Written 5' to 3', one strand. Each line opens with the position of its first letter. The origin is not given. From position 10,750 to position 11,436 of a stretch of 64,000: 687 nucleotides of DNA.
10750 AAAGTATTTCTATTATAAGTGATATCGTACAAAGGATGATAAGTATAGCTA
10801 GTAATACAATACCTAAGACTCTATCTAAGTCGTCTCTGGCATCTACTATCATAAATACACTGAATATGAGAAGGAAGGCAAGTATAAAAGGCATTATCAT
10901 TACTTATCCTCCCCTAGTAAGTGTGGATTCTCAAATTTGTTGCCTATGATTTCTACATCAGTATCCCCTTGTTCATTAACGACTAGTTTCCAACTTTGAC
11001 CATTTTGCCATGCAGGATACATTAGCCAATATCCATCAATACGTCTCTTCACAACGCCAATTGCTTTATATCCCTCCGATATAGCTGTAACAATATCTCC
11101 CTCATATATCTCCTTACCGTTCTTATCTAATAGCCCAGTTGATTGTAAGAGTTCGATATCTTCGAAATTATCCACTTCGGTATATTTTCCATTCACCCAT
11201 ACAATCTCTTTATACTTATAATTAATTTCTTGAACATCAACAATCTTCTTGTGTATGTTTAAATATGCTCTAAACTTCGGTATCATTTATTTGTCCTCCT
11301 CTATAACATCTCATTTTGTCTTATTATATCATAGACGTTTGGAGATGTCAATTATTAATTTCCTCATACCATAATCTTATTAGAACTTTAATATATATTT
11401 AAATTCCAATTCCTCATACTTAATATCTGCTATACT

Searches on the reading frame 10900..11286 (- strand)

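Call 95: search_protein_families(library=pfam, proteins=[window:10900-11286:-], max_evalue=0.01)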
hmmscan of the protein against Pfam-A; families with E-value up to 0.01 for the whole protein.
window:10900-11286:- (128 aa): 1 family
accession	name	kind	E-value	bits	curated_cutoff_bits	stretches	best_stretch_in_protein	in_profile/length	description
PF09643.15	YopX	-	6.1e-18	65.5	22.4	1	4-124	1-127/128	YopX protein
